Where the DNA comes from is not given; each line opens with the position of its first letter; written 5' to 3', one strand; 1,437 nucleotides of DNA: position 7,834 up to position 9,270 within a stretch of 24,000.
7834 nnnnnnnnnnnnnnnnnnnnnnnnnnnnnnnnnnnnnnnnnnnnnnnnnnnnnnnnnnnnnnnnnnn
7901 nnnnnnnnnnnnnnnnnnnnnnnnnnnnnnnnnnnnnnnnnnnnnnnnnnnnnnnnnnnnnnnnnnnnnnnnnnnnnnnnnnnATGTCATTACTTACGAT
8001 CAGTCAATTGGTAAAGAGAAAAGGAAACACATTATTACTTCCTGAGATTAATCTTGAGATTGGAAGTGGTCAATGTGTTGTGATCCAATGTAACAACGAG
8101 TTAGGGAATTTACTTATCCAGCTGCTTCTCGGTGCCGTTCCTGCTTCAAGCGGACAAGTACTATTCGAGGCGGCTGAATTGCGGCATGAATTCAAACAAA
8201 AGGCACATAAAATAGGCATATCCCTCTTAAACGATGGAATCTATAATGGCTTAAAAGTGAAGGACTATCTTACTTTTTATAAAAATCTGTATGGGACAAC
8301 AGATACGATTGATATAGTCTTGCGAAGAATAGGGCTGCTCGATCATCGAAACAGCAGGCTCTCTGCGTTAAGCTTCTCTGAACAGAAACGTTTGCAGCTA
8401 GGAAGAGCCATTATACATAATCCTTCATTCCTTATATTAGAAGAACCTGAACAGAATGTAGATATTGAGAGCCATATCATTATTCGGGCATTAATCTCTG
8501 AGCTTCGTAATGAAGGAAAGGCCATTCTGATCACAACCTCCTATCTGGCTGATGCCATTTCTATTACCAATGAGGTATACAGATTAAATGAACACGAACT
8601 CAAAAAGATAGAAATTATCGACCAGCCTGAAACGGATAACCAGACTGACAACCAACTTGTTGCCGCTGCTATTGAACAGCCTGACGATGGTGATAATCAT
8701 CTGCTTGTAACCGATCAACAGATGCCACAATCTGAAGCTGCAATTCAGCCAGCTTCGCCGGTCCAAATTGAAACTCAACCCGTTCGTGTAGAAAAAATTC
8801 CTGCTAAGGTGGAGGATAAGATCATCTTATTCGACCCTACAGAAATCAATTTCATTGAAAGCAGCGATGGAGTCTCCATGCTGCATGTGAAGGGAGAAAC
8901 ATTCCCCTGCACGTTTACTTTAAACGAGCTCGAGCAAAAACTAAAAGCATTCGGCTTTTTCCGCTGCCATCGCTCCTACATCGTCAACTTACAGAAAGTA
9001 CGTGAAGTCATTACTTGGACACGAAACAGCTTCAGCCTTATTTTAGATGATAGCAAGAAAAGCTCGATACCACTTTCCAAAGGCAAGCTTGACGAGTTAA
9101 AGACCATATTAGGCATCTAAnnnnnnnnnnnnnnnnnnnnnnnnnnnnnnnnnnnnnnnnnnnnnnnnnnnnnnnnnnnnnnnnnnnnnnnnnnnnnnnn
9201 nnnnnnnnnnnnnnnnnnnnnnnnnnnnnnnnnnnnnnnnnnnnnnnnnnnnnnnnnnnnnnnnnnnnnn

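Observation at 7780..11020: AT-rich four-gene cassette: pseudo-NBD-LytTR regulator, ABC ATPase, ABC-2 permease and TM micropeptide as a candidate self-contained sensing and export module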

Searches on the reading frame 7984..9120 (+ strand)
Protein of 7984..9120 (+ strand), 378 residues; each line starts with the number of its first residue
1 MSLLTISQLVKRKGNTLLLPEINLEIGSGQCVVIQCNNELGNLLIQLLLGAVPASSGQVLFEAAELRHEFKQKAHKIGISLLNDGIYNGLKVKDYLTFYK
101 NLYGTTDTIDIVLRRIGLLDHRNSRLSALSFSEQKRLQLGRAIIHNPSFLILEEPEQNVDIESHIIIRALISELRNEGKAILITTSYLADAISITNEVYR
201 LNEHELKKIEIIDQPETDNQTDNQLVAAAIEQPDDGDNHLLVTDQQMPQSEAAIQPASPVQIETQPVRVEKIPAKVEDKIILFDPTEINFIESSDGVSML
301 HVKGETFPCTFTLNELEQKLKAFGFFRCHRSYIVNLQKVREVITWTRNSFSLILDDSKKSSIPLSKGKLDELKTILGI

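Call 3: search_protein_families(library=pfam, proteins=[window:7984-9120:+], max_evalue=0.01)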
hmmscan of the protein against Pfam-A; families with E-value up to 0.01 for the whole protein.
window:7984-9120:+ (378 aa): 2 families
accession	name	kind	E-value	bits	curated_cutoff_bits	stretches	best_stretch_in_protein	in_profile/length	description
PF04397.21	LytTR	-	1.5e-26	92.9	22.6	1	278-376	1-97/98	LytTr DNA-binding domain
PF00005.33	ABC_tran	-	2e-10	41.9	25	1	21-155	3-135/137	ABC transporter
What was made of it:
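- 7984..9120 (+): Regulator gene, 378 aa. The pseudo-NBD covers aa 1-215 (7984-8628), a disordered acidic, Gln- and Pro-rich linker covers aa 216-268 (8629-8787), and the LytTR DNA-binding domain covers aa 269-378 (8788-9117). Pfam ABC_tran plus LytTR (call 3).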

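Call 4: search_protein_families(library=ncbifam, proteins=[window:7984-9120:+], max_evalue=0.01)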
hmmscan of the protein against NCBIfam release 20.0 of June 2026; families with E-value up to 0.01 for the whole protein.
window:7984-9120:+ (378 aa): 146 families (the best 25 are shown)
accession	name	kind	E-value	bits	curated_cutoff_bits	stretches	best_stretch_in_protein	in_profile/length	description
TIGR01189.1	ccmA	equivalog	2e-21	76.5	131.6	1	4-186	1-185/198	heme ABC exporter ATP-binding protein CcmA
TIGR03864.1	PQQ_ABC_ATP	hypoth_equivalog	6.5e-21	74.9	302.25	1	4-208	2-212/236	ABC transporter, ATP-binding subunit, PQQ-dependent alcohol dehydrogenase system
TIGR03522.1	GldA_ABC_ATP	equivalog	1.1e-20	74.4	402.6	1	4-213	3-217/301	gliding motility-associated ABC transporter ATP-binding subunit GldA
TIGR01188.1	drrA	subfamily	1.3e-18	67.4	312.45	1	14-209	4-205/302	daunorubicin resistance ABC transporter, ATP-binding protein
TIGR04406.1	LPS_export_lptB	equivalog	2.7e-18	66.1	240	1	4-204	2-211/239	LPS export ABC transporter ATP-binding protein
NF010061.0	PRK13538.1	equivalog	4.4e-18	65.5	195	1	2-188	4-193/211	cytochrome c biogenesis heme-transporting ATPase CcmA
NF008420.0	PRK11247.1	equivalog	4.9e-16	58.7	395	1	4-221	13-227/257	aliphatic sulfonates ABC transporter ATP-binding protein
TIGR03740.1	galliderm_ABC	subfamily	1e-15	58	309.75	1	4-213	1-209/223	lantibiotic protection ABC transporter ATP-binding subunit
NF010060.0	PRK13537.1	equivalog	1.6e-15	56.8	521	1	3-201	15-219/314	nodulation factor ABC transporter ATP-binding protein NodI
TIGR03410.1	urea_trans_UrtE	equivalog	4.5e-15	55.7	285.8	1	4-209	1-213/230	urea ABC transporter ATP-binding subunit UrtE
TIGR01288.1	nodI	equivalog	1.3e-14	54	424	1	7-201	8-208/303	nodulation factor ABC transporter ATP-binding protein NodI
NF033858.1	ABC2_perm_RbbA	equivalog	2.2e-14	52.4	1050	1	6-193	4-203/909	ribosome-associated ATPase/putative transporter RbbA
TIGR02673.1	FtsE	equivalog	2.3e-14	53.6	264.85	1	14-186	13-195/214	cell division ATP-binding protein FtsE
NF010059.0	PRK13536.1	equivalog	2.3e-14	52.9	549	1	6-196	46-242/342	nodulation factor ABC transporter ATP-binding protein NodI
NF010069.0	PRK13549.1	equivalog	3.7e-14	52.1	699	1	123-234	400-506/513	xylose ABC transporter ATP-binding protein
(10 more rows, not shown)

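Call 9: find_homologous_proteins(query=window:7984-9120:+)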
Query window:7984-9120:+ (378 aa): 1612 proteins with E <= 0.001 among 8000 candidates; the best 120 are listed.
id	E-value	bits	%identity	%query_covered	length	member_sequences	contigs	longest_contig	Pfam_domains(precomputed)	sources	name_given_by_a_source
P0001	1.8e-242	822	100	100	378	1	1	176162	PF00005.34,PF04397.22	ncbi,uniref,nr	ncbi:transcriptional regulator [Paenibacillus sambharensis]|uniref:Transcriptional regulator n=1 Tax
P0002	1.2e-237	806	98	100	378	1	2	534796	PF00005.34,PF04397.22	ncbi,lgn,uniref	ncbi:LytTR family transcriptional regulator DNA-binding domain-containing protein [Paenibacillus tar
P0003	5.1e-226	768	94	100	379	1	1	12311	PF00005.34,PF04397.22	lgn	-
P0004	9.9e-197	671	81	100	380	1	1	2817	PF00005.34,PF04397.22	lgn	-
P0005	1.7e-196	670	83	99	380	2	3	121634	PF00005.34,PF04397.22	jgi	-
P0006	5.4e-192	656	78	100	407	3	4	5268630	PF00005.34,PF04397.22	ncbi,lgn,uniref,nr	ncbi:MAG: LytTR family transcriptional regulator DNA-binding domain-containing protein [Candidatus P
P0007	1.2e-173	595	72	100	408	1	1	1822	PF00005.34,PF04397.22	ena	-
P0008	1.3e-167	575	72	100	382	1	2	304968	PF00005.34,PF04397.22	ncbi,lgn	ncbi:MAG: LytTR family transcriptional regulator DNA-binding domain-containing protein [Candidatus P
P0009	8.2e-165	566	69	99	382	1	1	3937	PF00005.34,PF04397.22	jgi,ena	-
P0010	1.1e-159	549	70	100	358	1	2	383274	PF00005.34,PF04397.22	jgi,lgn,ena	-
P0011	2.5e-159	548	71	100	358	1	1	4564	PF00005.34,PF04397.22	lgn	-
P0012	9.5e-156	536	70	100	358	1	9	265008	PF00005.34,PF04397.22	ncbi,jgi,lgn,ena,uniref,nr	ncbi:transcriptional regulator [Cohnella sp. CIP 111063]|jgi:ABC-type multidrug transport system, AT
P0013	1.3e-155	536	69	100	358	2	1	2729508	PF00005.34,PF04397.22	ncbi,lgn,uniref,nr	ncbi:LytTR family transcriptional regulator DNA-binding domain-containing protein [Paenibacillus sp.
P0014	6.6e-154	530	70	100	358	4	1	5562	PF00005.34,PF04397.22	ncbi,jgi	-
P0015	3.0e-146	505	63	100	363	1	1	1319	PF00005.34,PF04397.22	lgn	-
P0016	4.5e-129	449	56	100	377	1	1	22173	PF00005.34,PF04397.22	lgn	-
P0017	2.1e-127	443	56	100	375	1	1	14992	PF00005.34,PF04397.22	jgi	jgi:ABC-2 type transport system ATP-binding protein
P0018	7.3e-123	428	54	100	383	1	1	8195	PF00005.34,PF04397.22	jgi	-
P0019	5.8e-120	419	54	100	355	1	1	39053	PF00005.34,PF04397.22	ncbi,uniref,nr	ncbi:LytR family transcriptional regulator [Paenibacillus albiflavus]|uniref:LytR family transcripti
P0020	2.8e-119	417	51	100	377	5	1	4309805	PF00005.34,PF04397.22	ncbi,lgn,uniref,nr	ncbi:LytTR family transcriptional regulator DNA-binding domain-containing protein [Heyndrickxia vini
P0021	6.4e-119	415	56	100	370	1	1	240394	PF00005.34,PF04397.22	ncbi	ncbi:LytTR family transcriptional regulator DNA-binding domain-containing protein [Paenibacillus mar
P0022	3.3e-118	413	52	100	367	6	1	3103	PF00005.34,PF04397.22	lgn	-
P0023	7.8e-118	412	54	100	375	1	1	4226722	PF00005.34,PF04397.22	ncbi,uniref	ncbi:LytTR family transcriptional regulator DNA-binding domain-containing protein [Chengkuizengella 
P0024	8.4e-117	408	50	100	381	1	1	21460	PF00005.34,PF04397.22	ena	-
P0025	8.9e-117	408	50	100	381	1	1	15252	PF00005.34,PF04397.22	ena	-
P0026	1.1e-116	408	49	100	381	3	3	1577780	PF00005.34,PF04397.22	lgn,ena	-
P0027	3.3e-116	406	55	100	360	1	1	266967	PF00005.34,PF04397.22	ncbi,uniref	ncbi:LytTR family transcriptional regulator DNA-binding domain-containing protein [Heyndrickxia sp. 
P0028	5.4e-116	406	49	100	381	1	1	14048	PF00005.34,PF04397.22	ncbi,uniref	ncbi:LytTR family transcriptional regulator DNA-binding domain-containing protein [Peribacillus lois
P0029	1.0e-115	405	49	100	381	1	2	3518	PF00005.34,PF04397.22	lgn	-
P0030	1.1e-115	405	49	100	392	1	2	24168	PF00005.34,PF04397.22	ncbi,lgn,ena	-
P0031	2.3e-115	404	52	100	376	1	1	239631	PF00005.34,PF04397.22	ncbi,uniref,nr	ncbi:LytTR family transcriptional regulator DNA-binding domain-containing protein [Chengkuizengella 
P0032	2.7e-115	403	49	100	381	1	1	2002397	PF00005.34,PF04397.22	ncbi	-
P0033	5.0e-115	403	49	100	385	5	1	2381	PF00005.34,PF04397.22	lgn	-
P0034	5.3e-115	402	49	100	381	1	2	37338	PF00005.34,PF04397.22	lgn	-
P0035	5.9e-115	402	49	100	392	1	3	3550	PF00005.34,PF04397.22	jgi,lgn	-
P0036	7.1e-115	402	52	99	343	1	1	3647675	PF00005.34,PF04397.22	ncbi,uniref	ncbi:LytTR family transcriptional regulator DNA-binding domain-containing protein [Bacillus sp. FJAT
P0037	7.2e-115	402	49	100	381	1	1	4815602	PF00005.34,PF04397.22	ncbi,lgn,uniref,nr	ncbi:LytTR family transcriptional regulator DNA-binding domain-containing protein [Bacillus sp. 1NLA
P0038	7.7e-115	402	49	100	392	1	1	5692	PF00005.34,PF04397.22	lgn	-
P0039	2.1e-114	401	52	100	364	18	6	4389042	PF00005.34,PF04397.22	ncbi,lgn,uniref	ncbi:LytTR family transcriptional regulator DNA-binding domain-containing protein [Cytobacillus sp. 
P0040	4.4e-114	399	52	100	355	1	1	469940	PF00005.34,PF04397.22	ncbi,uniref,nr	ncbi:LytTR family transcriptional regulator DNA-binding domain-containing protein [Chengkuizengella 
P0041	4.6e-114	399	50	100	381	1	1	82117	PF00005.34,PF04397.22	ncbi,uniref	ncbi:LytTR family transcriptional regulator DNA-binding domain-containing protein [Ectobacillus poly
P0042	1.0e-113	398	51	99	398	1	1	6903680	PF00005.34,PF04397.22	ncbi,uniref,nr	ncbi:LytTR family transcriptional regulator DNA-binding domain-containing protein [Paenibacillus gua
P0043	1.0e-113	398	52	99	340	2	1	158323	PF00005.34,PF04397.22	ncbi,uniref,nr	ncbi:LytTR family transcriptional regulator DNA-binding domain-containing protein [Bacillus sp. REN1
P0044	1.3e-113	398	52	100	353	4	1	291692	PF00005.34,PF04397.22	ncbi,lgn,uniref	ncbi:LytTR family transcriptional regulator DNA-binding domain-containing protein [Metabacillus fast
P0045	1.4e-113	398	53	100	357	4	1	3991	PF00005.34,PF04397.22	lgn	-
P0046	1.7e-113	398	50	100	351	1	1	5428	PF00005.34,PF04397.22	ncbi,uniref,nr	ncbi:LytTR family transcriptional regulator DNA-binding domain-containing protein [Lentibacillus jeo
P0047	1.8e-113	397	51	99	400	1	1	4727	PF00005.34,PF04397.22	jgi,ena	-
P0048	1.9e-113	397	53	100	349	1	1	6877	PF00005.34,PF04397.22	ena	-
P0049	2.1e-113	397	52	100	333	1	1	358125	PF00005.34,PF04397.22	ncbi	ncbi:LytTR family transcriptional regulator DNA-binding domain-containing protein [Microbacteriaceae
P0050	2.1e-113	397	54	100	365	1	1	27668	PF00005.34,PF04397.22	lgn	-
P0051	2.5e-113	397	52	100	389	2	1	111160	PF00005.34,PF04397.22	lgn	-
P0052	3.6e-113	396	50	100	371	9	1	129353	PF00005.34,PF04397.22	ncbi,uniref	ncbi:LytTR family transcriptional regulator DNA-binding domain-containing protein [Pseudobacillus sp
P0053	3.7e-113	396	51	100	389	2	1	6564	PF00005.34,PF04397.22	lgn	-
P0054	7.8e-113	395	52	99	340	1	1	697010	PF00005.34,PF04397.22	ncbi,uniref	ncbi:LytTR family transcriptional regulator DNA-binding domain-containing protein [Bacillus sp. Hm12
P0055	7.9e-113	395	51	100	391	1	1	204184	PF00005.34,PF04397.22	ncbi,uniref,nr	ncbi:LytTR family transcriptional regulator DNA-binding domain-containing protein [Chengkuizengella 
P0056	1.5e-112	394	53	99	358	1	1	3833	PF00005.34,PF04397.22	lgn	-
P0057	1.6e-112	394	50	100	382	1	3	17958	PF00005.34,PF04397.22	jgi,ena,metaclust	metaclust:\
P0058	1.6e-112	394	49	100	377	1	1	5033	PF00005.34,PF04397.22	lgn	-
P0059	1.7e-112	394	54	100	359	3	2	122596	PF00005.34,PF04397.22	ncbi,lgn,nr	ncbi:transcriptional regulator [Heyndrickxia sporothermodurans]|nr:transcriptional regulator [Heyndr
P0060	1.8e-112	394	52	100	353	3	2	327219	PF00005.34,PF04397.22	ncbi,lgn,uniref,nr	ncbi:LytTR family transcriptional regulator DNA-binding domain-containing protein [Metabacillus fast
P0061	3.5e-112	393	52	100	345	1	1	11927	PF00005.34,PF04397.22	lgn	-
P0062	4.9e-112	393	51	99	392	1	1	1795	PF00005.34,PF04397.22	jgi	-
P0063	5.9e-112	392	51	100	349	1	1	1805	PF00005.34,PF04397.22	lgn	-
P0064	7.1e-112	392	51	96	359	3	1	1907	PF00005.34,PF04397.22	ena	-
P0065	9.7e-112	392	52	99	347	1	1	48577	PF00005.34,PF04397.22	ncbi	-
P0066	1.6e-111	391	52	99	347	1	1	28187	PF00005.34,PF04397.22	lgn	-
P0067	1.6e-111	391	52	99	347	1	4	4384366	PF00005.34,PF04397.22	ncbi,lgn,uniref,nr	ncbi:response regulator transcription factor [Lederbergia lenta]|uniref:ABC transporter ATP-binding 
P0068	2.8e-111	390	52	100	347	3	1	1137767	PF00005.34,PF04397.22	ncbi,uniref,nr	ncbi:LytTR family transcriptional regulator DNA-binding domain-containing protein [Lederbergia citre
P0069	3.6e-111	390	50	100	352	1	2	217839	PF00005.34,PF04397.22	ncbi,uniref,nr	ncbi:LytTR family transcriptional regulator DNA-binding domain-containing protein [Sporosarcina urea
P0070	6.4e-111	389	53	99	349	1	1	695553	PF00005.34,PF04397.22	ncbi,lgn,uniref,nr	ncbi:response regulator transcription factor [Lederbergia lenta]|uniref:response regulator transcrip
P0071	1.1e-110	388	51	100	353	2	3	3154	PF00005.34,PF04397.22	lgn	-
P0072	1.1e-110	388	51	100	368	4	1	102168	PF00005.34,PF04397.22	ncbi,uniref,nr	ncbi:LytTR family transcriptional regulator DNA-binding domain-containing protein [Cytobacillus sp. 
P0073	1.9e-110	387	53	100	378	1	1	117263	PF00005.34,PF04397.22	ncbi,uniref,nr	ncbi:ATP-binding cassette domain-containing protein [Paenibacillus nanensis]|uniref:ATP-binding cass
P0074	2.1e-110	387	50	99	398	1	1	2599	PF00005.34,PF04397.22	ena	-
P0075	3.3e-110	387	50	100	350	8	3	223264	PF00005.34,PF04397.22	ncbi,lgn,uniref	ncbi:LytTR family transcriptional regulator DNA-binding domain-containing protein [Priestia koreensi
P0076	5.7e-110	386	50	100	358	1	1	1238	PF00005.34,PF04397.22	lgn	-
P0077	5.8e-110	386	51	100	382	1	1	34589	PF00005.34,PF04397.22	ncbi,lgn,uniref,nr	ncbi:LytTR family transcriptional regulator DNA-binding domain-containing protein [Priestia megateri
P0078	7.4e-110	386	49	100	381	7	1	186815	PF00005.34,PF04397.22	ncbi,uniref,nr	ncbi:LytTR family transcriptional regulator DNA-binding domain-containing protein [Priestia megateri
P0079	7.6e-110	385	52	100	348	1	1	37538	PF00005.34,PF04397.22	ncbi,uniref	ncbi:LytTR family transcriptional regulator DNA-binding domain-containing protein [Bacillus sp. JJ72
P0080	7.9e-110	385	51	100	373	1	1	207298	PF00005.34,PF04397.22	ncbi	ncbi:LytTR family transcriptional regulator DNA-binding domain-containing protein [Cytobacillus sp. 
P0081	1.1e-109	385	51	99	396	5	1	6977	PF00005.34,PF04397.22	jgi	-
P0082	1.5e-109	385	51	100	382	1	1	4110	PF00005.34,PF04397.22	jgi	jgi:ABC-2 type transport system ATP-binding protein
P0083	1.5e-109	385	50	100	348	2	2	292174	PF00005.34,PF04397.22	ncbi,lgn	ncbi:MAG: LytTR family transcriptional regulator DNA-binding domain-containing protein [Bacillus sp.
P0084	1.5e-109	384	52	100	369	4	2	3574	PF00005.34,PF04397.22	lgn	-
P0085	1.6e-109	384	53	100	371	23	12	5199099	PF00005.34,PF04397.22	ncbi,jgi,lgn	jgi:ABC-2 type transport system ATP-binding protein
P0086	2.1e-109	384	54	99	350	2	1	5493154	PF00005.34,PF04397.22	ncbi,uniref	ncbi:LytTR family transcriptional regulator DNA-binding domain-containing protein [Bacillus sp. FSL 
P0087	2.2e-109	384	51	100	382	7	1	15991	PF00005.34,PF04397.22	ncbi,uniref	ncbi:LytTR family transcriptional regulator DNA-binding domain-containing protein [Priestia aryabhat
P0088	2.6e-109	384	51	100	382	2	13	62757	PF00005.34,PF04397.22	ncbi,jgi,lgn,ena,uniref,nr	ncbi:LytTR family transcriptional regulator DNA-binding domain-containing protein [Priestia megateri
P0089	2.7e-109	384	49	100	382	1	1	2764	PF00005.34,PF04397.22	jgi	jgi:ABC-2 type transport system ATP-binding protein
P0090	3.2e-109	383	53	100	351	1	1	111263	PF00005.34,PF04397.22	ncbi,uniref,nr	ncbi:LytTR family transcriptional regulator DNA-binding domain-containing protein [Ferdinandcohnia q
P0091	3.6e-109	383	48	100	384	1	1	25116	PF00005.34,PF04397.22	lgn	-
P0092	4.1e-109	383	51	100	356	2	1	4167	PF00005.34,PF04397.22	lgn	-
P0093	4.4e-109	383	51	100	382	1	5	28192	PF00005.34,PF04397.22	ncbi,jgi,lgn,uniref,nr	ncbi:LytTR family transcriptional regulator DNA-binding domain-containing protein [Priestia megateri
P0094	6.8e-109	382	51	100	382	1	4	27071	PF00005.34,PF04397.22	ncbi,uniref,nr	ncbi:LytTR family transcriptional regulator DNA-binding domain-containing protein [Priestia megateri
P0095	7.9e-109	382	50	100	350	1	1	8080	PF00005.34,PF04397.22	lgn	-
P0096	1.0e-108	382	49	100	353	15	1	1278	PF00005.34,PF04397.22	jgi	jgi:ABC-2 type transport system ATP-binding protein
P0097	1.7e-108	381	51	100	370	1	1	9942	PF00005.34,PF04397.22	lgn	-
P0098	2.2e-108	381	49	100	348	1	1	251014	PF00005.34,PF04397.22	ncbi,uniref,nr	ncbi:LytTR family transcriptional regulator DNA-binding domain-containing protein [Bacillus massilii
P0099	7.6e-108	379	51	100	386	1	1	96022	PF00005.34,PF04397.22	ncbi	-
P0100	8.4e-108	379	49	100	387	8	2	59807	PF00005.34,PF04397.22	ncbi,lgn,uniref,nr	ncbi:transcriptional regulator [Paenibacillus sp. J45TS6]|uniref:LytTR family transcriptional regula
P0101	1.2e-107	378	49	100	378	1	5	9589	PF00005.34,PF04397.22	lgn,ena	-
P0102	1.7e-107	378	51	100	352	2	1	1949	PF00005.34,PF04397.22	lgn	-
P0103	2.2e-107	377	47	96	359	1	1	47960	PF00005.34,PF04397.22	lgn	-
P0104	3.6e-107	377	49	100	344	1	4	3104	PF00005.34,PF04397.22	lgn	-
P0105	5.3e-107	376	50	100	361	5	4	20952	PF00005.34,PF04397.22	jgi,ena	-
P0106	6.5e-107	376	47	100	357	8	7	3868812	PF00005.34,PF04397.22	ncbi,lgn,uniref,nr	ncbi:LytTR family transcriptional regulator DNA-binding domain-containing protein [Pseudobacillus ba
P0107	1.1e-106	375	49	100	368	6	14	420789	PF00005.34,PF04397.22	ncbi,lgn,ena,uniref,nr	ncbi:LytTR family transcriptional regulator DNA-binding domain-containing protein (plasmid) [Priesti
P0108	1.1e-106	375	49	100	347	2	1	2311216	PF00005.34,PF04397.22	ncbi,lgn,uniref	ncbi:LytTR family transcriptional regulator DNA-binding domain-containing protein [Priestia koreensi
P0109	2.9e-106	374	44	100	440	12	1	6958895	PF00005.34,PF04397.22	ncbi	ncbi:LytTR family transcriptional regulator DNA-binding domain-containing protein [Paenibacillus sp.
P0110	6.3e-106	373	51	100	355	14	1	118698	PF00005.34,PF04397.22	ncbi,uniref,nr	ncbi:LytTR family transcriptional regulator DNA-binding domain-containing protein [Priestia megateri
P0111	2.6e-105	371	50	100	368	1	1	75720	PF00005.34,PF04397.22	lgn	-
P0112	8.4e-105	369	49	100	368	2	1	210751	PF00005.34,PF04397.22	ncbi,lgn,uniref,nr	ncbi:LytTR family transcriptional regulator DNA-binding domain-containing protein [Priestia flexa]|u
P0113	1.4e-104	368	49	100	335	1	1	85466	PF00005.34,PF04397.22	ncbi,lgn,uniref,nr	ncbi:LytTR family transcriptional regulator DNA-binding domain-containing protein [Bacillus pseudomy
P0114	1.6e-104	368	44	59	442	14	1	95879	PF00005.34,PF04397.22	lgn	-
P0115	1.6e-104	368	52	100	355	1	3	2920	PF00005.34,PF04397.22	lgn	-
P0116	1.9e-104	368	44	100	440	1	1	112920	PF00005.34,PF04397.22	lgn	-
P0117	1.9e-104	368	47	100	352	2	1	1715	PF00005.34,PF04397.22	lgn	-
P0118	2.9e-104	367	48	100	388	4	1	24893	PF00005.34,PF04397.22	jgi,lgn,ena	-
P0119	4.3e-104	367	48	100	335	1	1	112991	PF00005.34,PF04397.22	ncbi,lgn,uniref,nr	ncbi:LytTR family transcriptional regulator DNA-binding domain-containing protein [Bacillus sp. XF8]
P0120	1.3e-103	365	45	100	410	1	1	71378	PF00005.34,PF04397.22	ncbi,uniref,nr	ncbi:LytTR family transcriptional regulator DNA-binding domain-containing protein [Paenibacillus gal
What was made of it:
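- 7984..9120 (+): 100% identical to an NCBI P. sambharensis protein (call 9).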

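Call 18: find_related_loci(query=A2, collection=genome_contigs, flank=6000)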
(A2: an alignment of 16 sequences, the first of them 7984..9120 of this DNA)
Query A2 (378 aa) in genome_contigs; peptide patterns used: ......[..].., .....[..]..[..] (x = any residue, [..] = any of these).
600 stretches matched a pattern (row limit reached: there are more); 398 encode a relative of the query (tblastn E <= 1e-3); the best 80 are kept; 80 distinct loci.
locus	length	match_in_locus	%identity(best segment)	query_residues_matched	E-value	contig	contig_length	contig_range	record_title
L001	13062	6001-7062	54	1-372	2e-123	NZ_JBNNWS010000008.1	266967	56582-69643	Heyndrickxia sp. NPDC080065 NPDC080065_100_D2.ctg-0008, whole genome shotgun sequence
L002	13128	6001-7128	52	1-378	1e-121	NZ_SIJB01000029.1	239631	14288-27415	Chengkuizengella marina strain YPA3-1-1 contig29, whole genome shotgun sequence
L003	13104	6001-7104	51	1-378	2e-117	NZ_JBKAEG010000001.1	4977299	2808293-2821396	Nanhaiella sioensis strain SCS-151 1, whole genome shotgun sequence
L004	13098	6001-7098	48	1-378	6e-113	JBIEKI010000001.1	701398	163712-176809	Halobacillus sp. MO56 NODE_1_length_701398_cov_46.455057, whole genome shotgun sequence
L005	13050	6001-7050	47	1-378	3e-110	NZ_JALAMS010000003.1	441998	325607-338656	Priestia endophytica strain N12A3 contig_0000003, whole genome shotgun sequence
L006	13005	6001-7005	48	1-378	1e-104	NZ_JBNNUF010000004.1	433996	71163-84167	Bacillus sp. NPDC094077 NPDC094077_184_F4.ctg-0004, whole genome shotgun sequence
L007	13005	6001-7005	48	1-378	9e-104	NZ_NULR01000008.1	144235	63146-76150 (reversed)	Bacillus cereus strain AFS041003 AFS041003_64_F12_Contig8_140404, whole genome shotgun sequence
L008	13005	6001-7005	47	1-378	3e-103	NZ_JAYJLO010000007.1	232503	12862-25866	Bacillus sp. Brlt_9 7, whole genome shotgun sequence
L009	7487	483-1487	48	1-378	1e-102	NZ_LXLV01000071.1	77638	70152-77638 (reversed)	Bacillus mycoides strain GOE10 BWGOE10_contig000071, whole genome shotgun sequence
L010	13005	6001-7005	47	1-378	1e-102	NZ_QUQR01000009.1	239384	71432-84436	Bacillus sp. dmp10 NODE_9_length_239384_cov_93.931442, whole genome shotgun sequence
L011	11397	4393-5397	46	1-378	3e-102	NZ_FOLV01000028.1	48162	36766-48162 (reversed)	Bacillus sp. 491mf, whole genome shotgun sequence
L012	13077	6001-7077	45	2-378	4e-102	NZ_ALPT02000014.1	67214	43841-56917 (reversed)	Alkalihalobacillus alcalophilus ATCC 27647 = CGMCC 1.3604 strain AV1934 contig00014, whole genome shotgun sequence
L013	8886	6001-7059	43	1-378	9e-99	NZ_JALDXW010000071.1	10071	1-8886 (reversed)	MAG: Cytobacillus sp. isolate MCT-GLY-40 NODE_6116_length_10071_cov_22.774960, whole genome shotgun sequence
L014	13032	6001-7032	43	13-378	1e-97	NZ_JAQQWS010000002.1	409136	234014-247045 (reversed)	Alkalihalobacillus pseudalcaliphilus strain DSM 8725 scaffold2, whole genome shotgun sequence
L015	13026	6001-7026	44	4-378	1e-96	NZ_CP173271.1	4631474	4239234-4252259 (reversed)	Sporosarcina sp. ANT_H38 chromosome, complete genome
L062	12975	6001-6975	32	14-376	1e-55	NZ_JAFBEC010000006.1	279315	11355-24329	Geomicrobium sediminis strain DSM 25540 Ga0454043_06, whole genome shotgun sequence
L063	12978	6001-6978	32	14-377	4e-55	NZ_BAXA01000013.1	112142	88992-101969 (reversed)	Geomicrobium sp. JCM 19038, whole genome shotgun sequence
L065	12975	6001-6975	33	14-377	1e-54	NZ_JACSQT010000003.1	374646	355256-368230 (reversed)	Cytobacillus stercorigallinarum strain Sa5YUA1 NODE_3_length_374646_cov_71.839274, whole genome shotgun sequence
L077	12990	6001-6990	33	2-378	5e-57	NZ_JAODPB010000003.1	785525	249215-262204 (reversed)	Shouchella tritolerans strain FJAT-45399 Scaffold3, whole genome shotgun sequence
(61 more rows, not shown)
